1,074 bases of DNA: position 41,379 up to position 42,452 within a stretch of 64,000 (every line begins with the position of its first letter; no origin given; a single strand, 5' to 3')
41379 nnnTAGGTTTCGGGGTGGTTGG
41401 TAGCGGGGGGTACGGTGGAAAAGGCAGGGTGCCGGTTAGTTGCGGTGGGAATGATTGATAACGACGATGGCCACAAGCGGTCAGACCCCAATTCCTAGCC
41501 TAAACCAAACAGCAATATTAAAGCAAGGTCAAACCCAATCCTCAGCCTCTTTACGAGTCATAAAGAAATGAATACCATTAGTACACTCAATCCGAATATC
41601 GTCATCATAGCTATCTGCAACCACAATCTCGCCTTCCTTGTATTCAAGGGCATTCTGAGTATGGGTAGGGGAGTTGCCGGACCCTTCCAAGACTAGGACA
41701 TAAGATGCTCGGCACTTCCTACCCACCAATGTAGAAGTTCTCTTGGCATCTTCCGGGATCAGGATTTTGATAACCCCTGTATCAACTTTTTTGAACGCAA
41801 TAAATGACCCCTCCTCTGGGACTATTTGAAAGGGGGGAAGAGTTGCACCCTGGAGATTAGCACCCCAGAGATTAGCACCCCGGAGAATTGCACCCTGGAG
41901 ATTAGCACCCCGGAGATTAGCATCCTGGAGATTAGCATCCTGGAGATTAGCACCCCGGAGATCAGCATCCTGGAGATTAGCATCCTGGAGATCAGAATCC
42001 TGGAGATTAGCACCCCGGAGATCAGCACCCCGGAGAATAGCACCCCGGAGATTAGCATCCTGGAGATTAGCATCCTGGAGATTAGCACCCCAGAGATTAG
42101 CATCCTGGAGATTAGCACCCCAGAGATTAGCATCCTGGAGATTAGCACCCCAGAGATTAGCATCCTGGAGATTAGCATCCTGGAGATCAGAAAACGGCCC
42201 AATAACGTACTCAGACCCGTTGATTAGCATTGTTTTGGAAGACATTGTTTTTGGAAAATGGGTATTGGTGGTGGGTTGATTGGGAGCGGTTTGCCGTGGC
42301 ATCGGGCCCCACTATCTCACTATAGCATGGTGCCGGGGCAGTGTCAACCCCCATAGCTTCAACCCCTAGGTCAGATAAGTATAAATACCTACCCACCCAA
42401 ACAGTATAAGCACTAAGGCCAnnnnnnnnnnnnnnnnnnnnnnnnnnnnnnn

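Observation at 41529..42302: Phage-borne pentapeptide-repeat protein (possible DNA mimic)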

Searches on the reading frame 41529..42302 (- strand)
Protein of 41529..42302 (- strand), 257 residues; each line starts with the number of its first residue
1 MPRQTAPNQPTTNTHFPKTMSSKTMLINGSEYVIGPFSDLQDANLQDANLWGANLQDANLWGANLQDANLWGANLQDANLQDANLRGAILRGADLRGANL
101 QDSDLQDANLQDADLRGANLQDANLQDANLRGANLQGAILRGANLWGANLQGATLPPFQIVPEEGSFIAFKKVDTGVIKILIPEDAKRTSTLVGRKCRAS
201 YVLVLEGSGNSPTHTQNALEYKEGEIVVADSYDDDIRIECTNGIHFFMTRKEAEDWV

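Call 4: search_protein_families(library=pfam, proteins=[window:41529-42302:-], max_evalue=0.01)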
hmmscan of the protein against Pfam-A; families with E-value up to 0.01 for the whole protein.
window:41529-42302:- (257 aa): 5 families
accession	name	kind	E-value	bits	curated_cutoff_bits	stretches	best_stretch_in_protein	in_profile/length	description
PF00805.28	Pentapeptide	-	8.8e-41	137.5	20.2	3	78-117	1-40/40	Pentapeptide repeats (8 copies)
PF19062.5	DUF5758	-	4.9e-21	75.1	26.9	1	161-253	5-105/105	Family of unknown function (DUF5758)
PF13599.13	Pentapeptide_4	-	6e-17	61.9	38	2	39-114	2-77/78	Pentapeptide repeat region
PF13576.12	Pentapeptide_3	-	8.1e-13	48.8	27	2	76-118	2-47/48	Pentapeptide repeats (9 copies)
PF25296.1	Decapeptide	-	0.0023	18.2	45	0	75-136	7-68/74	Decapeptide repeat region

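Call 10: search_protein_families(library=phrogs, proteins=[window:41529-42302:-], max_evalue=0.001)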
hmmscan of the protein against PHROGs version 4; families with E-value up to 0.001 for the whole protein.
window:41529-42302:- (257 aa): 10 families
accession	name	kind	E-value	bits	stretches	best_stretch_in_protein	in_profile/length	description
phrog_7713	-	unknown function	7.1e-43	145.6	3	12-87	5-74/103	-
phrog_923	-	unknown function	7.3e-27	94.5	1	14-171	770-924/990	-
phrog_31265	-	unknown function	9.8e-24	85.6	1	39-154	35-150/264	-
phrog_15350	-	unknown function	1.2e-22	81.4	1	38-154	144-260/494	-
phrog_12514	-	unknown function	4.7e-17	63.3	1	39-133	150-244/287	-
phrog_31567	-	unknown function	6.4e-16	59.7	1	110-138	45-73/151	-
phrog_30240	-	unknown function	7.9e-11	42.4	2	41-114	176-249/438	-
phrog_9562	-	unknown function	7.9e-09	36.6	1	216-256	141-181/183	-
phrog_7653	-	unknown function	5.9e-06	25.9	1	46-154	199-308/782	-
phrog_28766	-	tail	3e-05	23.6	0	75-145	151-222/472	tail fiber protein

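Call 11: search_dna_similar(query=window:41529-42302:-, collection=phages, mode=protein, max_rows=30)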
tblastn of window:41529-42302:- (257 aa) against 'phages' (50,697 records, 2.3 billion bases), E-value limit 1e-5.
Records with a match: 433; places in all: 806; records where one place covers at least 80% of the query: 157.
Best place of each record, by identity: 60-80% 3; <60% 430.
By first word of the organism name: Mycobacterium 152; Rheinheimera 109; Staphylococcus 43; Listeria 29; Salmonella 19; Ralstonia 15; Acinetobacter 11; Caulobacter 7; Microcystis 7; Corynebacterium 7; and 20 more.
By host as written in the record: Rheinheimera sp. BAL341 109; Mycobacterium smegmatis mc2 155 108; Listeria monocytogenes 23; - 20; Mycobacterium smegmatis mc2155 17; Mycobacterium smegmatis mc#155 17; Staphylococcus aureus 17; Corynebacterium vitaeruminis NCIB 9291 7; and 63 more.
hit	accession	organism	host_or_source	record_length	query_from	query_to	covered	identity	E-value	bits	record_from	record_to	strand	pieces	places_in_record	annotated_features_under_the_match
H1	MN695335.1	Synechococcus phage B23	Synechoccus sp.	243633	9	256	96%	54.6%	1e-72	246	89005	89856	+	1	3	pentapeptide repeat family protein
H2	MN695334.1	Synechococcus phage B3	Synechoccus sp.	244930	9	256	96%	54.6%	1e-72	246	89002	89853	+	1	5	pentapeptide repeat family protein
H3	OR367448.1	Ralstonia phage BOESR1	Ralstonia pseudosolanacearum (NCPPB ...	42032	38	256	85%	50.2%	6e-44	164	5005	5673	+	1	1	hypothetical protein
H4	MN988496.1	Rhizobium phage RHph_TM3_3_14B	Rhizobium etli T3_14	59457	1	256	100%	42.0%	4e-40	152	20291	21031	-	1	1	pentapeptide repeat-containing protein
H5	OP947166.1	Thiohalocapsa phage LS06-2018-MD04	-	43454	27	256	89%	45.8%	6e-40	152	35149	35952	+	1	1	RNA-binding protein | hypothetical protein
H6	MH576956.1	Mycobacterium phage Inca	Mycobacterium smegmatis mc2155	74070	38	256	85%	41.3%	4e-28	118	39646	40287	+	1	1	55: pentapeptide repeat protein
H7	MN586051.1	Mycobacterium phage Myrale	Mycobacterium smegmatis mc#155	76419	38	256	85%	41.3%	4e-28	118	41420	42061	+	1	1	58: pentapeptide repeat protein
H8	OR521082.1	Mycobacterium phage Marshmallow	Mycobacterium smegmatis mc2 155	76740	38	256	85%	41.3%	4e-28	118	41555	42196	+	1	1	57: pentapeptide repeat protein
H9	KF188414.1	Mycobacterium phage ABCat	Mycobacterium smegmatis mc2 155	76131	38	254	84%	41.7%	2e-28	119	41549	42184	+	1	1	56: pentapeptide repeat family protein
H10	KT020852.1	Mycobacterium phage NoSleep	Mycobacterium smegmatis mc2 155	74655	40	256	84%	40.3%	4e-28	118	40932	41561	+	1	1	pentapeptide repeat family protein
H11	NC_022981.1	Mycobacterium phage HufflyPuff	Mycobacterium smegmatis mc2 155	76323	44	256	83%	41.0%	6e-28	117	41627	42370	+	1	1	60: pentapeptide repeat protein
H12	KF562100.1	Mycobacterium phage HufflyPuff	Mycobacterium smegmatis mc2 155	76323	44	256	83%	41.0%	6e-28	117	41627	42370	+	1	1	60: pentapeptide repeat protein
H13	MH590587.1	Mycobacterium phage xkcd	Mycobacterium smegmatis mc2 155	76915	44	256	83%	41.0%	6e-28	117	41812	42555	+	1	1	62: hypothetical protein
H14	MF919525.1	Mycobacterium phage Murica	Mycobacterium smegmatis mc2 155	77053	44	256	83%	41.0%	6e-28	117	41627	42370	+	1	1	pentapeptide repeat protein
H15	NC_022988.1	Mycobacterium phage Bruin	Mycobacterium smegmatis mc2 155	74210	44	256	83%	41.0%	1e-27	117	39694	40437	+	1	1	54: pentapeptide repeat protein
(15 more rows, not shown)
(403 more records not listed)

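Call 13: get_annotated_region(hit=H2, flank=8000)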
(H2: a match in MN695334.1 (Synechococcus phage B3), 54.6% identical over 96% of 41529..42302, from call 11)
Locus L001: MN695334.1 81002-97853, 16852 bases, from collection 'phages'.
description: Synechococcus phage B3, complete genome.
organism: Synechococcus phage B3 (NCBI taxid 2674978)
taxonomy: Viruses; Duplodnaviria; Heunggongvirae; Uroviricota; Caudoviricetes; Kyanoviridae
host: Synechoccus sp.; source: -; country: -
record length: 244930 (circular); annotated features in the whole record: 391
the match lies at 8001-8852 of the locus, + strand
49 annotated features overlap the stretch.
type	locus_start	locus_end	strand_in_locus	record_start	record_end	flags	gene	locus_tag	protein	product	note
CDS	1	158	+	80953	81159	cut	-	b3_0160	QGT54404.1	hypothetical protein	gp160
CDS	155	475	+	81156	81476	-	-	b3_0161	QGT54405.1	hypothetical protein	gp161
CDS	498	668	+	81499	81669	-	-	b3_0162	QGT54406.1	hypothetical protein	gp162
CDS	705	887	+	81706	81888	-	-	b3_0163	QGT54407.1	hypothetical protein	gp163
CDS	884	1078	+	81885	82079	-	-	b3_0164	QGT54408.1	hypothetical protein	gp164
CDS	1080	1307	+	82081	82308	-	-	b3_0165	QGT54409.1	hypothetical protein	gp165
CDS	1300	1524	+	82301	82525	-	-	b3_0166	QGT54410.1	hypothetical protein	gp166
CDS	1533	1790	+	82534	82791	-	-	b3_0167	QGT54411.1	hypothetical protein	gp167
CDS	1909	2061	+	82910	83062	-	-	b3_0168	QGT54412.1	hypothetical protein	gp168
CDS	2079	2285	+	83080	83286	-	-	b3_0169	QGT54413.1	hypothetical protein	gp169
CDS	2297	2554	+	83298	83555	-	-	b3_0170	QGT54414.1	hypothetical protein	gp170; Hypothetical-Protein | belonging to T4-LIKE GC: 780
CDS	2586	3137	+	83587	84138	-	-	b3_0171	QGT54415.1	hypothetical protein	gp171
CDS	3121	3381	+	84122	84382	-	-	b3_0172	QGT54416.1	hypothetical protein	gp172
CDS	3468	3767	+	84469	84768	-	-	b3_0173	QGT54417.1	hypothetical protein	gp173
CDS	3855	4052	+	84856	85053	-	-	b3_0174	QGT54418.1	hypothetical protein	gp174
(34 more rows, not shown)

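Call 20: find_homologous_proteins(query=window:41529-42302:-, max_evalue=0.00001)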
Query window:41529-42302:- (257 aa): 6869 proteins with E <= 0.00001 among 7092 candidates; the best 120 are listed.
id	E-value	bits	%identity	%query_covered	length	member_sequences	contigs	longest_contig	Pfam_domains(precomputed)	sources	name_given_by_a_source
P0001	1.5e-149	514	100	91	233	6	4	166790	PF19062.6,PF13576.13,PF13599.14,PF00805.29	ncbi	-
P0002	1.3e-97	344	73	90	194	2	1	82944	PF19062.6,PF13576.13,PF13599.14,PF00805.29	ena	-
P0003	1.5e-93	331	75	90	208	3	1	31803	PF19062.6,PF13576.13,PF13599.14,PF00805.29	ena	-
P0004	2.3e-87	311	84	60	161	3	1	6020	PF19062.6,PF00805.29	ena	-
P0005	9.2e-85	302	87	60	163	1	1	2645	PF19062.6,PF00805.29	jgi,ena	-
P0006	8.1e-84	299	56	90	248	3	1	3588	PF19062.6,PF13576.13,PF13599.14,PF00805.29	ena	-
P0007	1.9e-82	295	67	90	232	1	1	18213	PF19062.6,PF13576.13,PF13599.14,PF00805.29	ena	-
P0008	4.8e-81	290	61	89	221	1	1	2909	PF19062.6,PF13576.13,PF13599.14,PF00805.29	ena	-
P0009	1.5e-80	288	63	89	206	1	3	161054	PF19062.6,PF13576.13,PF13599.14,PF00805.29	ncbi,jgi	jgi:hypothetical protein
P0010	1.7e-80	288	64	89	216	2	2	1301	PF19062.6,PF13576.13,PF13599.14,PF00805.29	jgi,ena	jgi:hypothetical protein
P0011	3.7e-80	287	66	91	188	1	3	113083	PF19062.6,PF13576.13,PF00805.29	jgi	-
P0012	1.5e-79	285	64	89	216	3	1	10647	PF19062.6,PF13576.13,PF13599.14,PF00805.29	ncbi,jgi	jgi:hypothetical protein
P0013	5.3e-79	283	54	84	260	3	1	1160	PF19062.6,PF13576.13,PF13599.14,PF00805.29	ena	-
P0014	1.8e-78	282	70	76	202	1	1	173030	PF19062.6,PF13576.13,PF13599.14,PF00805.29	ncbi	-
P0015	7.1e-78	280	56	90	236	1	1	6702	PF19062.6,PF13576.13,PF13599.14,PF00805.29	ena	-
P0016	1.5e-77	279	50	83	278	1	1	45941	PF19062.6,PF13576.13,PF13599.14,PF00805.29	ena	-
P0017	1.6e-77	278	53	86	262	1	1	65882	PF19062.6,PF13576.13,PF13599.14,PF00805.29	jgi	jgi:hypothetical protein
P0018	3.9e-77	277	53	85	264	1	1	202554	PF19062.6,PF13576.13,PF13599.14,PF00805.29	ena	-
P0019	7.7e-77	276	49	84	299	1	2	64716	PF19062.6,PF13576.13,PF13599.14,PF00805.29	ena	-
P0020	9.1e-77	276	70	76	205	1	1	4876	PF19062.6,PF13576.13,PF13599.14,PF00805.29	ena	-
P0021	1.5e-76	275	63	89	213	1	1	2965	PF19062.6,PF13576.13,PF13599.14,PF00805.29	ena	-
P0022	1.5e-76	275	50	84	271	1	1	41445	PF19062.6,PF13576.13,PF13599.14,PF00805.29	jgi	jgi:hypothetical protein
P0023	2.0e-76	275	56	93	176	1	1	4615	PF19062.6,PF00805.29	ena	-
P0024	2.7e-76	274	64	91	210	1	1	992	PF19062.6,PF13576.13,PF13599.14,PF00805.29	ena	-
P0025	3.4e-76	274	63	89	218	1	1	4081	PF19062.6,PF13576.13,PF13599.14,PF00805.29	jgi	-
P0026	4.9e-76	274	60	89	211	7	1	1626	PF19062.6,PF13599.14,PF00805.29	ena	-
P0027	9.0e-76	273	65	90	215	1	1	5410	PF19062.6,PF13576.13,PF13599.14,PF00805.29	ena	-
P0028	1.2e-75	272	69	77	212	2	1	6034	PF19062.6,PF13576.13,PF13599.14,PF00805.29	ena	-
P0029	1.4e-75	272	51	91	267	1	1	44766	PF19062.6,PF13576.13,PF13599.14,PF00805.29,PF25296.2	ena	-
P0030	1.4e-75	272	58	89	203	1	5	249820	PF19062.6,PF00805.29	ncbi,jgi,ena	jgi:hypothetical protein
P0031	1.5e-75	272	57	94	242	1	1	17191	PF19062.6,PF13576.13,PF13599.14,PF00805.29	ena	-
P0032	2.2e-75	271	63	89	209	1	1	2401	PF19062.6,PF13576.13,PF13599.14,PF00805.29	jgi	-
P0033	3.0e-75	271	62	88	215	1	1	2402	PF19062.6,PF13576.13,PF13599.14,PF00805.29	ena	-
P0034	4.2e-75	271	65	84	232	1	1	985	PF19062.6,PF13576.13,PF13599.14,PF00805.29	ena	-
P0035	1.4e-74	269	75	60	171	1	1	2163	PF19062.6,PF13576.13,PF00805.29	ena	-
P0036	3.8e-74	267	60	85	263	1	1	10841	PF19062.6,PF13576.13,PF13599.14,PF00805.29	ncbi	-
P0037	5.2e-74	267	69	77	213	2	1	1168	PF19062.6,PF13576.13,PF13599.14,PF00805.29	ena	-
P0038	6.5e-74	267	70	72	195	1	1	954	PF19062.6,PF13576.13,PF13599.14,PF00805.29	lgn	-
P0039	1.5e-73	265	58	85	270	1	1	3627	PF19062.6,PF13576.13,PF13599.14,PF00805.29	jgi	jgi:hypothetical protein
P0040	1.6e-73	265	56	90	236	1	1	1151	PF19062.6,PF13576.13,PF13599.14,PF00805.29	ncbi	-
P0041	5.2e-73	264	60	90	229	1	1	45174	PF19062.6,PF13576.13,PF13599.14,PF00805.29,PF25296.2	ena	-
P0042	1.1e-72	263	63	85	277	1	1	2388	PF19062.6,PF13576.13,PF13599.14,PF00805.29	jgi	-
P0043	3.4e-72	261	60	89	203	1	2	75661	PF19062.6,PF13599.14,PF00805.29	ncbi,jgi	jgi:hypothetical protein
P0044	8.1e-72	260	49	85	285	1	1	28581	PF19062.6,PF13576.13,PF13599.14,PF00805.29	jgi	jgi:uncharacterized protein YjbI with pentapeptide repeats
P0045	1.3e-71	259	60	89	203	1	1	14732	PF19062.6,PF13576.13,PF13599.14,PF00805.29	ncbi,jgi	jgi:hypothetical protein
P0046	1.3e-71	259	54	84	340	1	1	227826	PF19062.6,PF13576.13,PF13599.14,PF00805.29,PF25296.2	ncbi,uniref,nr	ncbi:pentapeptide repeat-containing protein [Burkholderia multivorans]|uniref:pentapeptide repeat-co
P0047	1.4e-71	259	49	84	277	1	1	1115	PF19062.6,PF13576.13,PF13599.14,PF00805.29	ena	-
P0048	1.6e-71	259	61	91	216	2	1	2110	PF19062.6,PF13599.14,PF00805.29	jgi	jgi:hypothetical protein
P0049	2.1e-71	258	69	72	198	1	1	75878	PF19062.6,PF13599.14,PF00805.29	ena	-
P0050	1.1e-70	256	67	76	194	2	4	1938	PF19062.6,PF13576.13,PF13599.14,PF00805.29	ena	-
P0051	1.3e-70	256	65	82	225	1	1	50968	PF19062.6,PF13576.13,PF13599.14,PF00805.29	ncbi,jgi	jgi:hypothetical protein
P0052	1.3e-70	256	48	86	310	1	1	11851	PF19062.6,PF13576.13,PF13599.14,PF00805.29,PF25296.2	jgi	jgi:uncharacterized protein YjbI with pentapeptide repeats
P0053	1.6e-70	256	52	83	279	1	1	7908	PF19062.6,PF13576.13,PF13599.14,PF00805.29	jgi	-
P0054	6.1e-70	254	62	85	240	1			PF19062.6,PF13576.13,PF13599.14,PF00805.29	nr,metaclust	nr:hypothetical protein WS54_23380 [Burkholderia sp. NRF60-BP8]|metaclust:status=active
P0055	6.3e-70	254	59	85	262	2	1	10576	PF19062.6,PF13576.13,PF13599.14,PF00805.29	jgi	jgi:hypothetical protein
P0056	6.3e-70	254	63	83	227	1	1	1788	PF19062.6,PF13576.13,PF13599.14,PF00805.29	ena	-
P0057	7.7e-70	253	49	85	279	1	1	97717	PF19062.6,PF13576.13,PF13599.14,PF00805.29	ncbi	-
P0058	8.1e-70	253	58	86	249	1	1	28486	PF19062.6,PF13576.13,PF13599.14,PF00805.29,PF25296.2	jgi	jgi:uncharacterized protein YjbI with pentapeptide repeats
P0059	1.2e-69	253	72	70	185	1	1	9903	PF19062.6,PF13576.13,PF13599.14,PF00805.29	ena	-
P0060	2.1e-69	252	54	85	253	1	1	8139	PF19062.6,PF13576.13,PF13599.14,PF00805.29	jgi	-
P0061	3.5e-69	251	66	72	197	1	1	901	PF19062.6,PF13576.13,PF13599.14,PF00805.29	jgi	jgi:hypothetical protein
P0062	7.1e-69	250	59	89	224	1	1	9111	PF19062.6,PF13576.13,PF13599.14,PF00805.29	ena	-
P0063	9.3e-69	250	60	81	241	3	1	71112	PF19062.6,PF13576.13,PF13599.14,PF00805.29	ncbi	-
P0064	1.1e-68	250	51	86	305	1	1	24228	PF19062.6,PF13576.13,PF13599.14,PF00805.29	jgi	-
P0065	1.2e-68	249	62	79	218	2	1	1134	PF19062.6,PF13576.13,PF13599.14,PF00805.29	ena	-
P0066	1.2e-68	249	60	82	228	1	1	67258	PF19062.6,PF13576.13,PF13599.14,PF00805.29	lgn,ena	-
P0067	1.5e-68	249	53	84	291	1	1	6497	PF19062.6,PF13576.13,PF13599.14,PF00805.29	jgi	jgi:uncharacterized protein YjbI with pentapeptide repeats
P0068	1.8e-68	249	63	77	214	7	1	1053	PF19062.6,PF13576.13,PF13599.14,PF00805.29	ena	-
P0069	1.9e-68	249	54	86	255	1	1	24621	PF19062.6,PF13576.13,PF13599.14,PF00805.29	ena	-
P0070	1.9e-68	249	70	70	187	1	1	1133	PF19062.6,PF13576.13,PF13599.14,PF00805.29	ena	-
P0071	2.5e-68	248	47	84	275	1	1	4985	PF19062.6,PF13576.13,PF13599.14,PF00805.29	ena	-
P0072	2.0e-67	245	47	84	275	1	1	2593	PF19062.6,PF13576.13,PF13599.14,PF00805.29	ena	-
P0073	3.0e-67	245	51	85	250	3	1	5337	PF19062.6,PF13576.13,PF13599.14,PF00805.29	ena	-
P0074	3.9e-67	244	63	74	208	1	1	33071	PF19062.6,PF13576.13,PF13599.14,PF00805.29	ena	-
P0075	4.1e-67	244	57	84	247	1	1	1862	PF19062.6,PF13576.13,PF13599.14,PF00805.29,PF25296.2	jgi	-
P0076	6.7e-67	244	57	89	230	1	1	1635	PF19062.6,PF13576.13,PF13599.14,PF00805.29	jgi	jgi:hypothetical protein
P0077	9.0e-67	243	59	86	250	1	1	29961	PF19062.6,PF13576.13,PF13599.14,PF00805.29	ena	-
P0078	1.3e-66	243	58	91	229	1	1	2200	PF19062.6,PF13576.13,PF13599.14,PF00805.29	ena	-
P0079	1.5e-66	242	69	65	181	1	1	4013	PF19062.6,PF00805.29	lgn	-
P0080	1.6e-66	242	67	74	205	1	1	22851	PF19062.6,PF13576.13,PF13599.14,PF00805.29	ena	-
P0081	1.7e-66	242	55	85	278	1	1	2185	PF19062.6,PF13576.13,PF13599.14,PF00805.29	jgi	jgi:hypothetical protein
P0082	4.7e-66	241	63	81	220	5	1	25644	PF19062.6,PF13576.13,PF13599.14,PF00805.29,PF25296.2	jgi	-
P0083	5.6e-66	241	48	85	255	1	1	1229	PF19062.6,PF13576.13,PF13599.14,PF00805.29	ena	-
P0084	6.1e-66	241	61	79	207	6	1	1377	PF19062.6,PF13576.13,PF13599.14,PF00805.29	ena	-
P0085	1.3e-65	239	56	86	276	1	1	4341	PF19062.6,PF13576.13,PF13599.14,PF00805.29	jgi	jgi:hypothetical protein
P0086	1.9e-65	239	58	83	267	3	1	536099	PF19062.6,PF13576.13,PF13599.14,PF00805.29,PF01469.25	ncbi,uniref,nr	ncbi:pentapeptide repeat-containing protein [Burkholderia multivorans]|uniref:pentapeptide repeat-co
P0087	2.1e-65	239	54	85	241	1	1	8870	PF19062.6,PF13576.13,PF13599.14,PF00805.29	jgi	-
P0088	2.2e-65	239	49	94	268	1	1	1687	PF19062.6,PF13576.13,PF13599.14,PF00805.29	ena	-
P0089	3.7e-65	238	51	85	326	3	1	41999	PF19062.6,PF13576.13,PF13599.14,PF00805.29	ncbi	-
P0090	3.9e-65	238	68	66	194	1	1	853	PF19062.6,PF13576.13,PF13599.14,PF00805.29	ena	-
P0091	8.5e-65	237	56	85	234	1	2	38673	PF19062.6,PF13576.13,PF13599.14,PF00805.29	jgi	jgi:hypothetical protein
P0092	9.1e-65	237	59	81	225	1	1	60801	PF19062.6,PF13576.13,PF13599.14,PF00805.29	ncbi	-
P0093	1.6e-64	236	59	83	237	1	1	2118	PF19062.6,PF13576.13,PF13599.14,PF00805.29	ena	-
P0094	1.8e-64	236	68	56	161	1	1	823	PF19062.6,PF00805.29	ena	-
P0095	1.9e-64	236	58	84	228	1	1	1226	PF19062.6,PF13576.13,PF13599.14,PF00805.29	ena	-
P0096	2.2e-64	235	58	84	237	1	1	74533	PF19062.6,PF13576.13,PF13599.14,PF00805.29,PF25296.2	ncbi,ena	-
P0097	2.6e-64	235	58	83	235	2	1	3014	PF19062.6,PF13576.13,PF13599.14,PF00805.29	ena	-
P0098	2.9e-64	235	46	83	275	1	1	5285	PF19062.6,PF13576.13,PF13599.14,PF00805.29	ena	-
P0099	3.9e-64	235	50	86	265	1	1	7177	PF19062.6,PF13576.13,PF13599.14,PF00805.29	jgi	-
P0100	4.0e-64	235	56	88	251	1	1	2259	PF19062.6,PF13576.13,PF13599.14,PF00805.29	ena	-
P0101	6.1e-64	234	48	95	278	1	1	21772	PF19062.6,PF13576.13,PF13599.14,PF00805.29,PF25296.2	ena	-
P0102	6.5e-64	234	64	79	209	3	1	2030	PF19062.6,PF13576.13,PF13599.14,PF00805.29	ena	-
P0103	6.7e-64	234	59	82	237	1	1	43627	PF19062.6,PF13576.13,PF13599.14,PF00805.29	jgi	jgi:hypothetical protein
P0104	7.3e-64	234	48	86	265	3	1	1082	PF19062.6,PF13576.13,PF13599.14,PF00805.29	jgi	jgi:hypothetical protein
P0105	9.4e-64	233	74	58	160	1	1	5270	PF19062.6,PF00805.29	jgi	jgi:hypothetical protein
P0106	1.1e-63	233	51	85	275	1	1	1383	PF19062.6,PF13576.13,PF13599.14,PF00805.29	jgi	jgi:hypothetical protein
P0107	1.7e-63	233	60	76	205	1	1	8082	PF19062.6,PF13576.13,PF13599.14,PF00805.29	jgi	jgi:hypothetical protein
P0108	1.7e-63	232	73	58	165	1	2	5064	PF19062.6,PF00805.29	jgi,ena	jgi:hypothetical protein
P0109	1.7e-63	232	57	79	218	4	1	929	PF19062.6,PF13576.13,PF13599.14,PF00805.29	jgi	-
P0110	2.5e-63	232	73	64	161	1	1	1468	PF19062.6,PF00805.29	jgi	jgi:hypothetical protein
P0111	2.5e-63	232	63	79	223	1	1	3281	PF19062.6,PF13576.13,PF13599.14,PF00805.29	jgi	jgi:hypothetical protein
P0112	2.7e-63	232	59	75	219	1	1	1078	PF19062.6,PF13576.13,PF13599.14,PF00805.29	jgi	jgi:hypothetical protein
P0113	4.0e-63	231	52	84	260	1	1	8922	PF19062.6,PF13576.13,PF13599.14,PF00805.29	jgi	jgi:uncharacterized protein YjbI with pentapeptide repeats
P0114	4.2e-63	231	60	79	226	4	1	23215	PF19062.6,PF13576.13,PF13599.14,PF00805.29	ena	-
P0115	5.4e-63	231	55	91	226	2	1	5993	PF19062.6,PF13576.13,PF13599.14,PF00805.29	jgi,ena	-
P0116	6.0e-63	231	56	90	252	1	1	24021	PF19062.6,PF13576.13,PF13599.14,PF00805.29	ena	-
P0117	6.7e-63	231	76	54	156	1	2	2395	PF19062.6,PF00805.29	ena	-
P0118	6.8e-63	231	62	75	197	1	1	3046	PF19062.6,PF13576.13,PF13599.14,PF00805.29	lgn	-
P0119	7.7e-63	230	58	77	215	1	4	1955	PF19062.6,PF13576.13,PF13599.14,PF00805.29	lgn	-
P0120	7.8e-63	230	63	45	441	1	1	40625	PF13576.13,PF13599.14,PF00805.29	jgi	jgi:uncharacterized protein YjbI with pentapeptide repeats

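Call 23: find_encoding_contigs(protein=P0001, flank=10000, max_places=6)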
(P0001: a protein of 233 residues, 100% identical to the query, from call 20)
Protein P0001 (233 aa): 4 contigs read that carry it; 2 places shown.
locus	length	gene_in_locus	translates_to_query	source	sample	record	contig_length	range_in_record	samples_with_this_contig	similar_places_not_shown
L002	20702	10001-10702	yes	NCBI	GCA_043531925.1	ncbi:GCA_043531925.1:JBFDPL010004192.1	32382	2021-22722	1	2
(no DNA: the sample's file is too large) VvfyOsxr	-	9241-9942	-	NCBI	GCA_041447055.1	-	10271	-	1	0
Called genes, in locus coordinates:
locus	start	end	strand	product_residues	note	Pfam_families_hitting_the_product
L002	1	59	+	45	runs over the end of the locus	-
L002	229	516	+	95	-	-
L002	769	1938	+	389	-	PF00712:DNA_pol3_beta, PF02767:DNA_pol3_beta_2, PF02768:DNA_pol3_beta_3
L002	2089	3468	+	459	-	PF16565:MIT_C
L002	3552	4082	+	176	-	-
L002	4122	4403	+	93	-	-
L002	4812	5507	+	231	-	-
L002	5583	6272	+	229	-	-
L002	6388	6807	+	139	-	-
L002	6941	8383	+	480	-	PF01406:tRNA-synt_1e, PF09334:tRNA-synt_1g (faint), PF09190:DALR_2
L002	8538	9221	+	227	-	-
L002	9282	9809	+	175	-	-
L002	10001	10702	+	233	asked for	PF13576:Pentapeptide_3 (faint), PF13599:Pentapeptide_4, PF00805:Pentapeptide, PF13599:Pentapeptide_4, PF00805:Pentapeptide, PF19062:DUF5758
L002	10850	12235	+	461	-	PF13708:DUF4942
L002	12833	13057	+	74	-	-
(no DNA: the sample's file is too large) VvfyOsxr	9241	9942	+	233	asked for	PF13576:Pentapeptide_3 (faint), PF13599:Pentapeptide_4, PF00805:Pentapeptide, PF13599:Pentapeptide_4, PF00805:Pentapeptide, PF19062:DUF5758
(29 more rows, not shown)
